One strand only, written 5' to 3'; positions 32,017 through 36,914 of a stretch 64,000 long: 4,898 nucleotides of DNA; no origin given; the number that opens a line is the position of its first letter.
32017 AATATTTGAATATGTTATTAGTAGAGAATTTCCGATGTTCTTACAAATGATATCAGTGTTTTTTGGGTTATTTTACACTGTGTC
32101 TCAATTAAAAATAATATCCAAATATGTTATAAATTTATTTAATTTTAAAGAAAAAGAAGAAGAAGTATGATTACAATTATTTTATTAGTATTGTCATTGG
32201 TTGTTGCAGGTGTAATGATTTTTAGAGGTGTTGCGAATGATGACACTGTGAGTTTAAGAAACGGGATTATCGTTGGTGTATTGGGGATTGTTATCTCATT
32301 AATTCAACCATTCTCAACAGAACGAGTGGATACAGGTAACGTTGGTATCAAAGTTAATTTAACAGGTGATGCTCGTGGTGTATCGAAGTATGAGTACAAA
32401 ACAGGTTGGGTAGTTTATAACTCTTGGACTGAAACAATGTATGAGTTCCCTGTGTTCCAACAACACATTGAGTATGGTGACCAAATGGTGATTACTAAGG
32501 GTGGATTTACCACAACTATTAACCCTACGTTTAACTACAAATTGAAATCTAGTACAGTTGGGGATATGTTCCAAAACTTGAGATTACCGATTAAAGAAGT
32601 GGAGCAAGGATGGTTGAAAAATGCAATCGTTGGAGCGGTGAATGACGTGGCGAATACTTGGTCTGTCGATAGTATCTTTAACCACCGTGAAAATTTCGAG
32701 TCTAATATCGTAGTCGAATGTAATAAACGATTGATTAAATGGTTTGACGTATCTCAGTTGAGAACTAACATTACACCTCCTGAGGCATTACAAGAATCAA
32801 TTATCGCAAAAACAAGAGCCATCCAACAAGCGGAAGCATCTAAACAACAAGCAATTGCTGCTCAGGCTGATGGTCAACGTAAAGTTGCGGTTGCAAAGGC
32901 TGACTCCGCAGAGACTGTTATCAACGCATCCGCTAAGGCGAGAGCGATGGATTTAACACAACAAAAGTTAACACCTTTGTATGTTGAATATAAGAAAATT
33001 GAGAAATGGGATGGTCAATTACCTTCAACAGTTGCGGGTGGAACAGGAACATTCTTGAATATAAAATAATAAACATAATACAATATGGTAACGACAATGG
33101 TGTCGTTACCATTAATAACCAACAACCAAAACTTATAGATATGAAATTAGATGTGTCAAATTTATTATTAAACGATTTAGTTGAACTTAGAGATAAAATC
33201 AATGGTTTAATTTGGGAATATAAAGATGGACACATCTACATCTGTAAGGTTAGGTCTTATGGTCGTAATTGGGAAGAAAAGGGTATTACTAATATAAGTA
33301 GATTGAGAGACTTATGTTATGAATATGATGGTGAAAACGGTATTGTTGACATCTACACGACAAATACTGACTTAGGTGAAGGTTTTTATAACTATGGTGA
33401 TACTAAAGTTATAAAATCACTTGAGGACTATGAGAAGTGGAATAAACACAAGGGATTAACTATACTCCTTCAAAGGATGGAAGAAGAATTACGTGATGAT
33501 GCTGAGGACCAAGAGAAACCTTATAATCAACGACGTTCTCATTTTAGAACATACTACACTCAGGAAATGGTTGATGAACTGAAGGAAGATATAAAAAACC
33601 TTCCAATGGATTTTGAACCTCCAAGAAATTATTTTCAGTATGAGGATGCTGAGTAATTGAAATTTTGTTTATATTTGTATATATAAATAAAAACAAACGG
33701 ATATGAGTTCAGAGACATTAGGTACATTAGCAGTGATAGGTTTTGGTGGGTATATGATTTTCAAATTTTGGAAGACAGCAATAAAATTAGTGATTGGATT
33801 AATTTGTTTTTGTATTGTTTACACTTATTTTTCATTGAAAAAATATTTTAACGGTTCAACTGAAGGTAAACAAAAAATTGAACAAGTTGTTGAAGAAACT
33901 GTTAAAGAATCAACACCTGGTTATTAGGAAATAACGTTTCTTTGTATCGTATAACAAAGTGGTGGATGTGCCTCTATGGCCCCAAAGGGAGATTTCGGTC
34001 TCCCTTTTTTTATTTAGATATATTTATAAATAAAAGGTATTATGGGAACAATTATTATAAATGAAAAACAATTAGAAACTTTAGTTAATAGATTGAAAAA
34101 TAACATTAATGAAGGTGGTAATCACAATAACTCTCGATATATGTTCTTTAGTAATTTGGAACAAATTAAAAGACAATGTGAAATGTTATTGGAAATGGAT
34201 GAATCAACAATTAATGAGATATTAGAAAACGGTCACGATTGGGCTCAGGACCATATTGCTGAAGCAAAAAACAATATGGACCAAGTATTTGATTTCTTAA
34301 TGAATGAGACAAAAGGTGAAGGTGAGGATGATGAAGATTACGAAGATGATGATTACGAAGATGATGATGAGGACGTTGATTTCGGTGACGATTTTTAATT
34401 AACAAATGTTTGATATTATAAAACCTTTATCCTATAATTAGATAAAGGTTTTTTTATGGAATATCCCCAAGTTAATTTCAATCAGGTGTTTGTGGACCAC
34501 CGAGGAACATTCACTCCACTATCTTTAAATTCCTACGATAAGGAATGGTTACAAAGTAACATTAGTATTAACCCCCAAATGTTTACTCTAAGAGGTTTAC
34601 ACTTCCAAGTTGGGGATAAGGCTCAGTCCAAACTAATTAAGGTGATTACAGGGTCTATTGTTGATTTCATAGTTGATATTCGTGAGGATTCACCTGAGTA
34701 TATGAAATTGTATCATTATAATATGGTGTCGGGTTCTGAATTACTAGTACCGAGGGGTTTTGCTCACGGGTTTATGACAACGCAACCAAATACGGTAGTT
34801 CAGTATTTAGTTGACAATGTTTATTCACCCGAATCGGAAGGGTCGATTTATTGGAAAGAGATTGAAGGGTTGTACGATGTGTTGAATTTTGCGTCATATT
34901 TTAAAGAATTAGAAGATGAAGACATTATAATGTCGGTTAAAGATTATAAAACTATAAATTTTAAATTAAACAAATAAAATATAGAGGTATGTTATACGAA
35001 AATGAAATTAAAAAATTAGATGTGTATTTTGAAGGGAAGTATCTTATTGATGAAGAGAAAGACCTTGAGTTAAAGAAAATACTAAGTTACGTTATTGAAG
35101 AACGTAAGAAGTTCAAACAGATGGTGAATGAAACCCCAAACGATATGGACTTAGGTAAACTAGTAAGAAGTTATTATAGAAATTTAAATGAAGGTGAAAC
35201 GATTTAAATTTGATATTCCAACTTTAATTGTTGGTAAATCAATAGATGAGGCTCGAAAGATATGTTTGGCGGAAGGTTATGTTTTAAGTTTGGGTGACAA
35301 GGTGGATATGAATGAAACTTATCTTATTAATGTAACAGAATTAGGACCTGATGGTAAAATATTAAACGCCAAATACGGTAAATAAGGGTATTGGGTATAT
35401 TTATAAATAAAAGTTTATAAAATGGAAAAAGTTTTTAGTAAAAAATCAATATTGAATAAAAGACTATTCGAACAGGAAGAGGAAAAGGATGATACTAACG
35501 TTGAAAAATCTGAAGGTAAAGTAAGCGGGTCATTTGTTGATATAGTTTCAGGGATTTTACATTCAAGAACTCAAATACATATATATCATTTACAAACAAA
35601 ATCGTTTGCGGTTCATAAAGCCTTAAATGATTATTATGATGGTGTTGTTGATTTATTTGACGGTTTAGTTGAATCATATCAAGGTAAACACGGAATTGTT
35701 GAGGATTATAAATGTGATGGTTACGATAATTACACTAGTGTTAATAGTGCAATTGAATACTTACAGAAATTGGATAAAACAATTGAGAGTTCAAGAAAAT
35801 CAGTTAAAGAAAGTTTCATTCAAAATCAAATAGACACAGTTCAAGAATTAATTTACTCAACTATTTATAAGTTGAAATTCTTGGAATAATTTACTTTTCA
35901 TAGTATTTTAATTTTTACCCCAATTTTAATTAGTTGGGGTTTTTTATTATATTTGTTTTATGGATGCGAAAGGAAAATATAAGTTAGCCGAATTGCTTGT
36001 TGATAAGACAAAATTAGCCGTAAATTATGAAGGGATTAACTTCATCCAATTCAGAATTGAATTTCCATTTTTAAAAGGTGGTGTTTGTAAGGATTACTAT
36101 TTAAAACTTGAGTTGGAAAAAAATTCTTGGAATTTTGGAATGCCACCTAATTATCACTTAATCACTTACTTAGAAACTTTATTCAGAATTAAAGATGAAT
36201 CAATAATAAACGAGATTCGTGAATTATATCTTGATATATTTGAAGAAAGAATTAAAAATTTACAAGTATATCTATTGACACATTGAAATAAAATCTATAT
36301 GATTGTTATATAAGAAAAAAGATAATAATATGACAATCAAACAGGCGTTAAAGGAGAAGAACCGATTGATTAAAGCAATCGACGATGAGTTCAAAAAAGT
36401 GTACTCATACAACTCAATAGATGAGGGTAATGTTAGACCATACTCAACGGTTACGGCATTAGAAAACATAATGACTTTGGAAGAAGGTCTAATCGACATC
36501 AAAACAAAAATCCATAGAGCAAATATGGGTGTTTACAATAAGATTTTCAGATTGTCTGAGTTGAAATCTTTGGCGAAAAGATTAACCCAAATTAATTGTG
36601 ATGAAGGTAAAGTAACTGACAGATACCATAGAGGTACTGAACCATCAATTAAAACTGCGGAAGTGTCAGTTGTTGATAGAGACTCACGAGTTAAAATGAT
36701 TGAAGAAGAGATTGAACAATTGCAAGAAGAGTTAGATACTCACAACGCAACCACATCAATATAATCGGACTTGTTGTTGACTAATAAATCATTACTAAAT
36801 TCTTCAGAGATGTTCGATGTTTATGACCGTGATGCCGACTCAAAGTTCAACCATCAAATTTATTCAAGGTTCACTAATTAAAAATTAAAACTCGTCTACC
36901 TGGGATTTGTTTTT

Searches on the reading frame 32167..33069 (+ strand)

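Call 38: search_protein_families(library=pfam, proteins=[window:32167-33069:+], max_evalue=0.01)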
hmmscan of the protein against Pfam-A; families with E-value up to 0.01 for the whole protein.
window:32167-33069:+ (300 aa): 1 family
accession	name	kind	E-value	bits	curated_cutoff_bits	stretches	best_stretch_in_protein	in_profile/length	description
PF01145.31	Band_7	-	6.7e-18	65.8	23.6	1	53-229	2-172/176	SPFH domain / Band 7 family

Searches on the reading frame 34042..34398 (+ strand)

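Call 79: search_protein_families(library=pfam, proteins=[window:34042-34398:+], max_evalue=0.01)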
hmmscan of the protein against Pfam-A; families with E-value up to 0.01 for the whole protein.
window:34042-34398:+ (118 aa): 2 families
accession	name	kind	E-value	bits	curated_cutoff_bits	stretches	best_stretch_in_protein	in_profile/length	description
PF06292.23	MUN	-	0.0038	16.7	24.2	1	8-83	233-309/473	MUN domain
PF08154.18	NLE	-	0.0046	17.8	23.4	0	6-43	27-61/68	NLE (NUC135) domain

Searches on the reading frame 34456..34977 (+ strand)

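Call 13: search_protein_families(library=pfam, proteins=[window:34456-34977:+], max_evalue=0.001)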
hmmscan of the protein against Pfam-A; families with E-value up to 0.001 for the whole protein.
window:34456-34977:+ (173 aa): 1 family
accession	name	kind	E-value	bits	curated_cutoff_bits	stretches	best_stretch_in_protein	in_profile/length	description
PF00908.23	dTDP_sugar_isom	-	1.4e-34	119.7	27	1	10-168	13-165/168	dTDP-4-dehydrorhamnose 3,5-epimerase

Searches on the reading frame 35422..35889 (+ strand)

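Call 79: search_protein_families(library=pfam, proteins=[window:35422-35889:+], max_evalue=0.01)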
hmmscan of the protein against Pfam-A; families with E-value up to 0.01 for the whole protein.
window:35422-35889:+ (155 aa): 1 family
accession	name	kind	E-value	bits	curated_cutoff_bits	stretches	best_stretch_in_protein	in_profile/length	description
PF19174.5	DUF5856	-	2.3e-19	70.7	34.6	1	56-151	1-94/94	Family of unknown function (DUF5856)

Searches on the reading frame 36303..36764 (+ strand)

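Call 79: search_protein_families(library=pfam, proteins=[window:36303-36764:+], max_evalue=0.01)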
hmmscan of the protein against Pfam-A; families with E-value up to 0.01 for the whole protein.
window:36303-36764:+ (153 aa): 2 families
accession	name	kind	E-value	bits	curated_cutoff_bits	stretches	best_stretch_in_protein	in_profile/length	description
PF14389.11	Lzipper-MIP1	-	0.0015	19.3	32.2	0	133-149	9-25/84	Leucine-zipper of ternary complex factor MIP1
PF04859.17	DUF641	-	0.0046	17.7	27.6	1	68-150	37-120/127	Plant protein of unknown function (DUF641)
